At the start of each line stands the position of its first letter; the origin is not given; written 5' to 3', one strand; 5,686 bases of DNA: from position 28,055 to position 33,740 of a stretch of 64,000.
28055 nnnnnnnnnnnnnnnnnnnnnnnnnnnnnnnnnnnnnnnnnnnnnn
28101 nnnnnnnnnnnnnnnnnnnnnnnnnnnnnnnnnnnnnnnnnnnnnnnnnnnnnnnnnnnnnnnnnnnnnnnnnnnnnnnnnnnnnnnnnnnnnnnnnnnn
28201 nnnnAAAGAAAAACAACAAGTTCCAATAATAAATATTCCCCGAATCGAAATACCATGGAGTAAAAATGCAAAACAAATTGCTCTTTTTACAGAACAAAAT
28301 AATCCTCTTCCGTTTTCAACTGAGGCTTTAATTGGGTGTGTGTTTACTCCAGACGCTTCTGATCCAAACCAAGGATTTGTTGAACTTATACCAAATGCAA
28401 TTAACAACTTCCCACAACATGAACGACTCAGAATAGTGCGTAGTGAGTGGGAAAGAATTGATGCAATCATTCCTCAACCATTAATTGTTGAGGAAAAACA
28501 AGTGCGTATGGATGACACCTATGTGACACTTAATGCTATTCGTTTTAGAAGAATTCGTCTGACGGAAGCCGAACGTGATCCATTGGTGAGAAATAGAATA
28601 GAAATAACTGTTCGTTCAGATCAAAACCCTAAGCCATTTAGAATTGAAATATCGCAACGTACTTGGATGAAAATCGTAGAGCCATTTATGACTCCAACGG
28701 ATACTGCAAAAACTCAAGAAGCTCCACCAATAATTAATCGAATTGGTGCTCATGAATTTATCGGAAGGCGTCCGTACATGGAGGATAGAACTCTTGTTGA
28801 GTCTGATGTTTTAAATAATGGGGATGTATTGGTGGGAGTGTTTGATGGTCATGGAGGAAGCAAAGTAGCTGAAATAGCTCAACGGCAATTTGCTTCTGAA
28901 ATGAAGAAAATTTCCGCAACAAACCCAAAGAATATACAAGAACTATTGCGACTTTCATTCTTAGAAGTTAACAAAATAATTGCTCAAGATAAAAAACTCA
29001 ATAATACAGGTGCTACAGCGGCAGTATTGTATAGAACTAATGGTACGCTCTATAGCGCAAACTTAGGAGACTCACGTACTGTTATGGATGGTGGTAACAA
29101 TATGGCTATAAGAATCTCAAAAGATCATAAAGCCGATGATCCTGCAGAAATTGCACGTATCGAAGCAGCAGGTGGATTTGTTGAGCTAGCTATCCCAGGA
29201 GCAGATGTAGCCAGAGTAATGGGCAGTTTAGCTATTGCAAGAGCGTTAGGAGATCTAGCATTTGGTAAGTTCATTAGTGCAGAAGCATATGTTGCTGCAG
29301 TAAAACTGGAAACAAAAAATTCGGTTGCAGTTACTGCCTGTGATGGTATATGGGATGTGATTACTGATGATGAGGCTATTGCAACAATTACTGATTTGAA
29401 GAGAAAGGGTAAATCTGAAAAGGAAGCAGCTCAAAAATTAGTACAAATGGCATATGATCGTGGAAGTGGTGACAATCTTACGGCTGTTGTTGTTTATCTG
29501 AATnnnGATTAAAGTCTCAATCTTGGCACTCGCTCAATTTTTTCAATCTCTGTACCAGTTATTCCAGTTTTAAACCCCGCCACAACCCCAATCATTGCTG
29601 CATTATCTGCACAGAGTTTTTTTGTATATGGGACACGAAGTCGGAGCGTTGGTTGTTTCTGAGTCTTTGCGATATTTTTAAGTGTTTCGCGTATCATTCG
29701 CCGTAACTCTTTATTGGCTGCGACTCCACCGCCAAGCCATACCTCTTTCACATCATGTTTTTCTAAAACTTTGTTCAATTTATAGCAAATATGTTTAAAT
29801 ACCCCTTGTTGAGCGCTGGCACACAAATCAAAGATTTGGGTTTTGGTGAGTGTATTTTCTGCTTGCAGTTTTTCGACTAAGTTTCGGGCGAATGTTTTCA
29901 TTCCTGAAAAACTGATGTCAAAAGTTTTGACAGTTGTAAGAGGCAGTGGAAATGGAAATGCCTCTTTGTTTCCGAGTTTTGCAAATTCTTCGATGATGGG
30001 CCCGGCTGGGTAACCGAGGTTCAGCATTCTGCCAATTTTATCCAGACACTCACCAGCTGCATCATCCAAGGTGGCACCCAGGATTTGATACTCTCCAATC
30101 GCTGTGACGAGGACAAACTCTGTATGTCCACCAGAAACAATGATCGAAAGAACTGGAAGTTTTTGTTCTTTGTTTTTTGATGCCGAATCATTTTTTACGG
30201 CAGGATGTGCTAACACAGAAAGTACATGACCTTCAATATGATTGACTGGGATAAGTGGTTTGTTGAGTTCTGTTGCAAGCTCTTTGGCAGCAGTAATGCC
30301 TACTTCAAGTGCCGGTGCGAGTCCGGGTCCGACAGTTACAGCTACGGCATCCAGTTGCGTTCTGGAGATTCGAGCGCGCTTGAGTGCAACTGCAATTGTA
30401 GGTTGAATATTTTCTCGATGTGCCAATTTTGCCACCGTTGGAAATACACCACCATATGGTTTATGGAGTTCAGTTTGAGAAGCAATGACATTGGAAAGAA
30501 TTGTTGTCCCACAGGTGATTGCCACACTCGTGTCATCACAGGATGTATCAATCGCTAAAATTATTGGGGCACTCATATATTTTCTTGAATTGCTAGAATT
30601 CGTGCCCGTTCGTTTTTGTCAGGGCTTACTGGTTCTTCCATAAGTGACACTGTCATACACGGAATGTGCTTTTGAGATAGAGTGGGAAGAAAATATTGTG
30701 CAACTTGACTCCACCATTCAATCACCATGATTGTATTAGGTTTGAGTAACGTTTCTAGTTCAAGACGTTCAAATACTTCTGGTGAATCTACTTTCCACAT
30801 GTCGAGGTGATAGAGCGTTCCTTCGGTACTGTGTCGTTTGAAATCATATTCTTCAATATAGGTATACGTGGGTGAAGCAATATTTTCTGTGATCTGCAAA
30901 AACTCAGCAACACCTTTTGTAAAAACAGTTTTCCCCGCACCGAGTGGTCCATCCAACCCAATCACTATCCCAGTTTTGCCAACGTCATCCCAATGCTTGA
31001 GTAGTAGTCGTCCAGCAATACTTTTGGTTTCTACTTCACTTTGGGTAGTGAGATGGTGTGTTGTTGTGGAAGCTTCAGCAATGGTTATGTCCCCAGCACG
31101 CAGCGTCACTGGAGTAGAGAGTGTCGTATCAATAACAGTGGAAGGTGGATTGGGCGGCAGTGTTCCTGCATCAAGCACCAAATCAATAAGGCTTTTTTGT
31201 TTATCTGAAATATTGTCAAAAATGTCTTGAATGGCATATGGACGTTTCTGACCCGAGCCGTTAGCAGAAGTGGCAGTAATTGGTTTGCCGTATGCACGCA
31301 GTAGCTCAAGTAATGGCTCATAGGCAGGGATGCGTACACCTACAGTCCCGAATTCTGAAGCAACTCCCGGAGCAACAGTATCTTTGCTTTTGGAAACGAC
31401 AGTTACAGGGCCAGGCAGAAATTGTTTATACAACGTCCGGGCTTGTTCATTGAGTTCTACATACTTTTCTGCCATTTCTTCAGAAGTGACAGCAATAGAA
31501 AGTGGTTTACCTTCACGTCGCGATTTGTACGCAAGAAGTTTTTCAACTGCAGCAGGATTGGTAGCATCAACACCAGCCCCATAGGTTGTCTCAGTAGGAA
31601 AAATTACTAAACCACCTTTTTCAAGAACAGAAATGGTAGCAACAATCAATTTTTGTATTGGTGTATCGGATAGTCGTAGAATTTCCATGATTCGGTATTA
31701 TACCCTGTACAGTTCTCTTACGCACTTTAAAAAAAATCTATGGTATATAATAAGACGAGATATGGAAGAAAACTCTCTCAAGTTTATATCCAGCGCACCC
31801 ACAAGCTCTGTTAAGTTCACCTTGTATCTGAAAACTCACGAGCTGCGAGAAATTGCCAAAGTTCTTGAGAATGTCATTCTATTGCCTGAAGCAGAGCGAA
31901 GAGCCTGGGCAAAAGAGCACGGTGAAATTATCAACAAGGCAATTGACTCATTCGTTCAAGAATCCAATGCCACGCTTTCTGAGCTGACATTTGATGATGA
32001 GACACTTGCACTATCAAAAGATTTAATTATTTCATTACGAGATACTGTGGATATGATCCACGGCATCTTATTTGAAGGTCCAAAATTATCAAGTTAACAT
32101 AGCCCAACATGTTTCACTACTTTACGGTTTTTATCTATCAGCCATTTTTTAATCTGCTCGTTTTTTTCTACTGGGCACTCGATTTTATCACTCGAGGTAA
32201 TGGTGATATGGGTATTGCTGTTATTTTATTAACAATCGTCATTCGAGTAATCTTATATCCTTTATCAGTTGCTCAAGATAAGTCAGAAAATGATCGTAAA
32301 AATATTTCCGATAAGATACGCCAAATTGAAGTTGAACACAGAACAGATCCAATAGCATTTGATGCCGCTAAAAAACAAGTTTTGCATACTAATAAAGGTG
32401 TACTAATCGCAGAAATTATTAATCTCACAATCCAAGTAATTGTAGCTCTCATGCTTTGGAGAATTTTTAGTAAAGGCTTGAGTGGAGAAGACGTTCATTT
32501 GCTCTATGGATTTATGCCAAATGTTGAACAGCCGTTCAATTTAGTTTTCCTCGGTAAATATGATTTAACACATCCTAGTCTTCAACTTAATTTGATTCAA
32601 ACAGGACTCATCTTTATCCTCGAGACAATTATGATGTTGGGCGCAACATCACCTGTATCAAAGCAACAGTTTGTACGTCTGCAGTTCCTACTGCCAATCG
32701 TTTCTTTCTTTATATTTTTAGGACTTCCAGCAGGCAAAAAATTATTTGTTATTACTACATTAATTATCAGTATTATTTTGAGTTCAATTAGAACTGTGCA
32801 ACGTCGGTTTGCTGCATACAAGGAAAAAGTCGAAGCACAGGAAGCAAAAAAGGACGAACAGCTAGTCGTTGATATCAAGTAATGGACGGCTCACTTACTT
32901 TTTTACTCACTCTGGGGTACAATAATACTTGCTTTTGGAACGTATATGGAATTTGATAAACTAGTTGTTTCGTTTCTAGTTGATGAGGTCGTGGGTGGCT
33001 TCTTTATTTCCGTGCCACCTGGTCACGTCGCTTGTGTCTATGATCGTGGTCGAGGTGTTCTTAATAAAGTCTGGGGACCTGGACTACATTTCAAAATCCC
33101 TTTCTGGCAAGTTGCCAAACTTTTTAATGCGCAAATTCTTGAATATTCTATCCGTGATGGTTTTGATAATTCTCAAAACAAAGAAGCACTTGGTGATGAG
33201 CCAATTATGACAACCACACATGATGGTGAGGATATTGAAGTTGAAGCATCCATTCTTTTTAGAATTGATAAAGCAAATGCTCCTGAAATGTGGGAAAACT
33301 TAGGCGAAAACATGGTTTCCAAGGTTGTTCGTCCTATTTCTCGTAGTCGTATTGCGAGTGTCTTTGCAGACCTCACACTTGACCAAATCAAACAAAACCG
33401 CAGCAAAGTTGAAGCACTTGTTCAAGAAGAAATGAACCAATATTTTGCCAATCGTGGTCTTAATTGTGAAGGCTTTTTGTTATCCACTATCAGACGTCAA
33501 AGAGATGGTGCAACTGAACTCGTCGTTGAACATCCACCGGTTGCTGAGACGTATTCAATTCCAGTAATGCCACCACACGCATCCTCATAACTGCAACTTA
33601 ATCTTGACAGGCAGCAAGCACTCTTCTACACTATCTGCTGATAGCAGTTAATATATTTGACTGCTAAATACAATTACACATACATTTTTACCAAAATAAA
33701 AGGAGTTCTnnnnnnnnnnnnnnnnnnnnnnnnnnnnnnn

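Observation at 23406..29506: Three-gene block of unannotatable proteins ending in a 1004-aa protein with a C-terminal PP2C phosphatase domain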

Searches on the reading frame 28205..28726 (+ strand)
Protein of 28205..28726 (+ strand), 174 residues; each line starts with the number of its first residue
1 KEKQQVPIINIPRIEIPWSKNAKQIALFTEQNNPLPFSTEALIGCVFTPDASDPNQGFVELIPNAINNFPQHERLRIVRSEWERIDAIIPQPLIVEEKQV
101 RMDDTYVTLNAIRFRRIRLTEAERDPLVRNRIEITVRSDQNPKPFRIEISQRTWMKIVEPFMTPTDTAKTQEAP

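Call 33: find_related_loci(query=A2, collection=genome_contigs, flank=10000)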
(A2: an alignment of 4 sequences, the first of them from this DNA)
Query A2 (174 aa) in genome_contigs; peptide patterns used: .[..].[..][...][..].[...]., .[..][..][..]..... (x = any residue, [..] = any of these).
55 stretches matched a pattern, but none encodes a relative of the query by tblastn (E <= 1e-3).

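Call 71: predict_structure(alignment_id=A5)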
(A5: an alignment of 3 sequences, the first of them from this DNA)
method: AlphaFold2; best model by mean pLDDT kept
length: 174 residues; sequences in the alignment: 3
mean_pLDDT: 80.2   pTM: 0.66
mean pLDDT of the five models: 80.2, 78.8, 76.5, 75.9, 58.9
residues with pLDDT >= 90: 46; 70-90: 93; 50-70: 20; < 50: 15
segments of 3 or more residues with pLDDT < 50: 1-3, 162-173
pLDDT, mean of each block of 10 residues (from residue 1): 67 93 90 87 86 91 68 83 90 84 88 87 70 83 85 79 45 47
secondary structure, 60 per line:
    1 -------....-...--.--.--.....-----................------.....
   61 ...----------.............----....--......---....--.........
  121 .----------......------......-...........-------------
elements in order: E8-11 E13-15 E24-28 E34-38 E42-49 E56-63 E74-78 H79-86 E91-94 E100-102 E106-109 E112-115 H116-121 E132-137 E144-149 H151-161
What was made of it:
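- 27968..28726 (+): Gene C small beta-rich domains D2 (aa 493-582), D3 (583-664) and D4 (665-745). D3-D4 is the best-conserved N-terminal part and lies directly in front of the catalytic domain. The AF2 model of aa 575-745 has pLDDT 80 and pTM 0.66, showing two beta-sandwich plus C-terminal-helix domains (call 71).
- On PH-like domain (for D3/D4): The AF2 secondary structure fits (call 71).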

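Call 76: fold_search(model_id=the predicted structure, library=pdb)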
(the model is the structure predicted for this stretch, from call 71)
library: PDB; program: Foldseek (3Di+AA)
matches with E <= 10: 517; with E <= 0.001: 0
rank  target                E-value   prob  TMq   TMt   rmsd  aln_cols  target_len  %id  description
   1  7xti_k                2.0e-02  0.44  0.23  0.11  14.7       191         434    9  RNA polymerase II elongation complex transcribing a nucleosome (EC58hex) (released 2022-10-12)
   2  3to1_B                4.0e-02  0.47  0.26  0.22  16.1       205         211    7  Two surfaces on Rtt106 mediate histone binding and chaperone activity (released 2011-12-21)
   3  3tvv_A                4.2e-02  0.44  0.26  0.21  15.2       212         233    8  Structure of the tandem PH domains of Rtt106 (residues 68-315) (released 2012-02-01)
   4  2re3_B                4.5e-02  0.85  0.27  0.25  11.3       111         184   11  CRYSTAL STRUCTURE OF a DUF1285 family protein (SPO_0140) FROM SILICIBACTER POMEROYI DSS-3 AT 2.50 A RESOLUTION (released 2007-10-09)
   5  7xsx_k                4.5e-02  0.28  0.22  0.10  14.7       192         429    9  RNA polymerase II elongation complex transcribing a nucleosome (EC49) (released 2022-09-07)
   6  3to1_A                4.8e-02  0.44  0.27  0.23  16.1       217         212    7  Two surfaces on Rtt106 mediate histone binding and chaperone activity (released 2011-12-21)
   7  3fss                  8.8e-02  0.23  0.24  0.20  16.8       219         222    9  Structure of the tandem PH domains of Rtt106 (released 2009-12-22)
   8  2re3_A                9.9e-02  0.66  0.25  0.24  11.5       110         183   10  CRYSTAL STRUCTURE OF a DUF1285 family protein (SPO_0140) FROM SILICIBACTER POMEROYI DSS-3 AT 2.50 A RESOLUTION (released 2007-10-09)
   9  5ums                  1.5e-01  0.23  0.25  0.19  16.1       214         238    6  Crystal structure of middle double PH domain of human FACT complex subunit SSRP1 (released 2018-01-31)
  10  2gcl_B                1.9e-01  0.23  0.25  0.20  14.3       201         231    8  Structure of the Pob3 Middle domain (released 2006-05-23)
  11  4z2m_B                1.9e-01  0.18  0.24  0.17  14.8       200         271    8  Crystal structure of human SPT16 Mid-AID/H3-H4 tetramer FACT Histone complex (released 2016-03-09)
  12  3gyo                  2.1e-01  0.21  0.25  0.20  16.2       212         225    5  Se-Met Rtt106p (released 2009-12-08)
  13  5umq_A                2.3e-01  0.13  0.20  0.24  12.2       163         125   10  Crystal structure of TnmS1, an antibiotic binding protein from Streptomyces sp. CB03234 (released 2018-07-04)
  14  7xsx_j                2.5e-01  0.15  0.24  0.10  15.7       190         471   12  RNA polymerase II elongation complex transcribing a nucleosome (EC49) (released 2022-09-07)
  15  4khb_F                2.8e-01  0.20  0.25  0.25  13.2       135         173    7  Structure of the Spt16D Pob3N heterodimer (released 2013-05-29)
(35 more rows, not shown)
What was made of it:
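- Closest known: PHLPP-type phosphatases. Same: Small beta-sandwich plus C-terminal-helix domains, for which PH-like folds top the Foldseek list, sit directly N-terminal to a PP2C domain (calls 71, 76).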

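Call 112: fold_search(model_id=the predicted structure, library=viral)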
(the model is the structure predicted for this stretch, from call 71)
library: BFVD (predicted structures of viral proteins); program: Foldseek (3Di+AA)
matches with E <= 10: 723; with E <= 0.001: 0
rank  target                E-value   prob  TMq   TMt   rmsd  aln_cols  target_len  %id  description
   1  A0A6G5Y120            1.0e-03  0.90  0.25  0.25  18.7       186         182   14  (no name in the UniProt tables at hand)
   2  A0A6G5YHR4            4.7e-02  0.30  0.25  0.26  19.1       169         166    9  (no name in the UniProt tables at hand)
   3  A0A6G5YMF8            5.0e-02  0.96  0.28  0.52   4.3        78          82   15  (no name in the UniProt tables at hand)
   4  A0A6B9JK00            6.0e-02  0.85  0.24  0.37   5.1        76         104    8  (no name in the UniProt tables at hand)
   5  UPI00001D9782         6.8e-02  0.04  0.10  0.08  18.2       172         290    9  (no name look-up for this kind of identifier)
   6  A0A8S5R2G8            7.3e-02  0.13  0.18  0.13  19.4       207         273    7  Homing endonuclease [Siphoviridae sp. ct6d71]
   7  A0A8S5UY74            8.7e-02  0.07  0.13  0.12  15.1       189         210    7  Uncharacterized protein [Siphoviridae sp. ctjKY6]
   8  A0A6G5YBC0            9.3e-02  0.30  0.29  0.35  11.8       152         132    9  (no name in the UniProt tables at hand)
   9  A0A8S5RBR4            9.3e-02  0.07  0.14  0.13  17.0       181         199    9  Uncharacterized protein [virus sp. ctmTa7]
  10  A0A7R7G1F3            9.9e-02  0.13  0.18  0.21  20.5       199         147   10  (no name in the UniProt tables at hand)
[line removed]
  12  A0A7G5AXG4            1.7e-01  0.09  0.17  0.09  19.1       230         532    6  MC162R [Molluscum contagiosum virus subtype 1]
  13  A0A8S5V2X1            1.7e-01  0.05  0.14  0.04  14.1       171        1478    7  Leucine rich repeat protein [Siphoviridae sp. ct0Bp21]
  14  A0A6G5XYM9            1.8e-01  0.41  0.24  0.33   8.0        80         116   15  (no name in the UniProt tables at hand)
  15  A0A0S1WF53            2.1e-01  0.08  0.17  0.14  18.9       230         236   10  (no name in the UniProt tables at hand)
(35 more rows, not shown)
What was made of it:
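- On PH-like domain (for D3/D4): The best Foldseek PDB result is E = 0.02 with TM about 0.25 (call 76), and BFVD gave nothing significant (call 112).
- Tried and rejected: Foldseek against PDB and BFVD gave nothing significant (calls 76, 112).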

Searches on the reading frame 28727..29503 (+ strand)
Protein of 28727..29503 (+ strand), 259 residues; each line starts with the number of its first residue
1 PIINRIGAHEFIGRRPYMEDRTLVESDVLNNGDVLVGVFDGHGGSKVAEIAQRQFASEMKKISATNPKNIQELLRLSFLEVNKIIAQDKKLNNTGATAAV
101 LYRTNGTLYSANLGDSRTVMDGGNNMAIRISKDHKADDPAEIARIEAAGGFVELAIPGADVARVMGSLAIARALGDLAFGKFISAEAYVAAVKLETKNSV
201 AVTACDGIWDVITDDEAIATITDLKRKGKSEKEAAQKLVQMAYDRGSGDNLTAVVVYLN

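Call 44: find_homologous_proteins(query=window:28727-29503:+, max_evalue=1e-10)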
Query window:28727-29503:+ (259 aa): 353 proteins with E <= 1e-10 among 3086 candidates; the best 120 are listed.
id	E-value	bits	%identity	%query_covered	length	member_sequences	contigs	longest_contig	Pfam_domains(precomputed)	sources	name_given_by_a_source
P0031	1.1e-35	141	36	96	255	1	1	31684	PF00481.27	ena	-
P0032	2.4e-34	137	35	94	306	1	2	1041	PF00481.27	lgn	-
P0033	3.4e-34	137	34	94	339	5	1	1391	PF00481.27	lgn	-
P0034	4.9e-34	136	40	97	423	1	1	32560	PF00481.27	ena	-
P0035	9.7e-34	135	39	86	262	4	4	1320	PF00481.27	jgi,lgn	-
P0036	3.1e-30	124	35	86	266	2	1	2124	PF00481.27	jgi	-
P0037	4.2e-30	123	35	94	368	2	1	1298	PF13672.12,PF00481.27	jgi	-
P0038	4.8e-30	123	38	95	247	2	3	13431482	PF00481.27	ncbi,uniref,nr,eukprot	ncbi:protein phosphatase 2C, putative [Phytophthora infestans T30-4]|uniref:Protein phosphatase 2C, 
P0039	6.2e-30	123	33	95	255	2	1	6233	PF00481.27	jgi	jgi:protein phosphatase 1L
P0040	1.0e-29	122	34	93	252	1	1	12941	PF00481.27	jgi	jgi:protein phosphatase 2C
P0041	1.6e-29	121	34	98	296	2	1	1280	PF00481.27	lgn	-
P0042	3.6e-29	120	37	97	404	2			PF13672.12,PF00481.27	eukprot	eukprot:g4666.t1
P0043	8.9e-29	119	37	94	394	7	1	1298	PF13672.12,PF00481.27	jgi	-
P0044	1.1e-28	118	34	98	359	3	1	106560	PF00481.27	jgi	-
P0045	1.9e-28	118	33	95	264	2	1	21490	PF13672.12,PF00481.27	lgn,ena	-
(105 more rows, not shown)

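Call 84: find_encoding_contigs(protein=P0034, flank=6000, max_places=2)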
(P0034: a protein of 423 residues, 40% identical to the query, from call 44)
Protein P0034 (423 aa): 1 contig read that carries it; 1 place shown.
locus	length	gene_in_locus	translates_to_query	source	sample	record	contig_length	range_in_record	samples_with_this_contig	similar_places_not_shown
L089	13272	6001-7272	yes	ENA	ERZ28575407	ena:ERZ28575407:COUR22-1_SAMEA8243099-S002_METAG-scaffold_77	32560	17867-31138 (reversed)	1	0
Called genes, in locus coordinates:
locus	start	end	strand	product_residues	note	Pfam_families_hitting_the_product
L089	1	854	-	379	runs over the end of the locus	PF02481:DNA_processg_A, PF17782:WHD_DprA (weak)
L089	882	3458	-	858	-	PF00521:DNA_topoisoIV, PF03989:DNA_gyraseA_C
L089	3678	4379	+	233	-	-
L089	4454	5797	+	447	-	PF00481:PP2C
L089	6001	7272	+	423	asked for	PF00481:PP2C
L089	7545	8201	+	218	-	-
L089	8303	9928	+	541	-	-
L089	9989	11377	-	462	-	PF00560:LRR_1 (faint), PF13855:LRR_8 (weak), PF13306:LRR_5 (weak), PF13855:LRR_8, PF12799:LRR_4 (weak), PF13855:LRR_8, PF13306:LRR_5, PF13855:LRR_8, +5 more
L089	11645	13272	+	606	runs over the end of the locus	PF00009:GTP_EFTU, PF03144:GTP_EFTU_D2, PF00679:EFG_C, PF06421:LepA_C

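Call 85: find_encoding_contigs(protein=P0031, flank=6000, max_places=2)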
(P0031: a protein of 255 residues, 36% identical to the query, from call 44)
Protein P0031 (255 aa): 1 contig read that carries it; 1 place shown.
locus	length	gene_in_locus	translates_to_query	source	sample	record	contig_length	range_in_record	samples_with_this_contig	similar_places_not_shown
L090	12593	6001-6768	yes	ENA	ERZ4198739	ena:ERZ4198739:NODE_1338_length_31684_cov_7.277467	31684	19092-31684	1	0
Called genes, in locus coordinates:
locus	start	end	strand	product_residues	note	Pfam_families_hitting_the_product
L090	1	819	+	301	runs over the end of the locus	-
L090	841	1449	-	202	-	-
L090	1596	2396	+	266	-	-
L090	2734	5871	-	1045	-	PF01624:MutS_I, PF05192:MutS_III, PF00488:MutS_V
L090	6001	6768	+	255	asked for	PF00481:PP2C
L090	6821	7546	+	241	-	PF12678:zf-rbx1 (weak), PF00097:zf-C3HC4, PF13445:zf-RING_UBOX (weak), PF13639:zf-RING_2, PF13923:zf-C3HC4_2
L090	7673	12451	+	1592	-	PF04563:RNA_pol_Rpb2_1, PF04561:RNA_pol_Rpb2_2, PF04565:RNA_pol_Rpb2_3, PF05203:Hom_end_hint, PF04566:RNA_pol_Rpb2_4, PF04567:RNA_pol_Rpb2_5 (weak), PF00562:RNA_pol_Rpb2_6, PF04560:RNA_pol_Rpb2_7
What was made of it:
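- Its nearest domain relatives include a giant-virus-like contig and a bacterial contig with tandem PP2Cs and an LRR protein (calls 84, 85).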

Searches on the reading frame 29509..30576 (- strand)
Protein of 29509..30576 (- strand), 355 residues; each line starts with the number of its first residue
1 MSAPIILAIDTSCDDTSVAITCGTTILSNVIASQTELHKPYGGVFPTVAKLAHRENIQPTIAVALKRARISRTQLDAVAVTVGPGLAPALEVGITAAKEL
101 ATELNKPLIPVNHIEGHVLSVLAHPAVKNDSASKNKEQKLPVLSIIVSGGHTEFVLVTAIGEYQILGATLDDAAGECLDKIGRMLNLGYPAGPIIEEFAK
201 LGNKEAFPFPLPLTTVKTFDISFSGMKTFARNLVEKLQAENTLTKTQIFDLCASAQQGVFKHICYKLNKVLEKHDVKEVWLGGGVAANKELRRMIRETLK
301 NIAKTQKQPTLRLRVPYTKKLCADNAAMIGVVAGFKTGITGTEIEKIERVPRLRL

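Call 7: search_protein_families(library=pfam, proteins=[window:29509-30576:-], max_evalue=0.01)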
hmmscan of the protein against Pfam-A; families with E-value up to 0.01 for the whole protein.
window:29509-30576:- (355 aa): 2 families
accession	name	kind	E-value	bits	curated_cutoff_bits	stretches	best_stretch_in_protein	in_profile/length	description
PF00814.31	TsaD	-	2.3e-80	270.5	24.8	1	25-330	1-263/264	tRNA N6-adenosine threonylcarbamoyltransferase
PF22521.2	HypF_C_2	-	8.7e-05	22.8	27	1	227-301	150-219/241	Carbamoyltransferase, Kae1-like Domain, second subdomain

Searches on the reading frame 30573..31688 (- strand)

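Call 7: search_protein_families(library=pfam, proteins=[window:30573-31688:-], max_evalue=0.01)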
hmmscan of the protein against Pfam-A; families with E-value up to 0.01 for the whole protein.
window:30573-31688:- (371 aa): 3 families
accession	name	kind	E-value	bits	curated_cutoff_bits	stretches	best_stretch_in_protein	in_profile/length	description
PF01300.24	Sua5_yciO_yrdC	-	6.2e-47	159.8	25.1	1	21-199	2-178/178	Telomere recombination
PF02367.23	TsaE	-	2.1e-25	89.5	26.6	1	217-336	3-111/128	Threonylcarbamoyl adenosine biosynthesis protein TsaE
PF24883.2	NPHP3_N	-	0.0048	17.5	24.8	0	231-294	13-74/164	Nephrocystin 3, N-terminal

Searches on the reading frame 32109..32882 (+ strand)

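Call 10: search_protein_families(library=pfam, proteins=[window:32109-32882:+], max_evalue=0.001)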
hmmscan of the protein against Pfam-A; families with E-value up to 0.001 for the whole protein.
window:32109-32882:+ (257 aa): 1 family
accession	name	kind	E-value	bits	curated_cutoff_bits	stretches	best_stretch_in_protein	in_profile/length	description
PF02096.25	60KD_IMP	-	3.7e-17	63.2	35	1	34-224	1-157/163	60Kd inner membrane protein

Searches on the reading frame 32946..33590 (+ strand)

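Call 10: search_protein_families(library=pfam, proteins=[window:32946-33590:+], max_evalue=0.001)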
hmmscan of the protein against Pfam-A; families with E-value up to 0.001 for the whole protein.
window:32946-33590:+ (214 aa): 1 family
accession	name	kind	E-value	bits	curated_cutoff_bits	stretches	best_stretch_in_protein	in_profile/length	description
PF01145.31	Band_7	-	2.6e-23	83.4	23.6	1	22-183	2-146/176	SPFH domain / Band 7 family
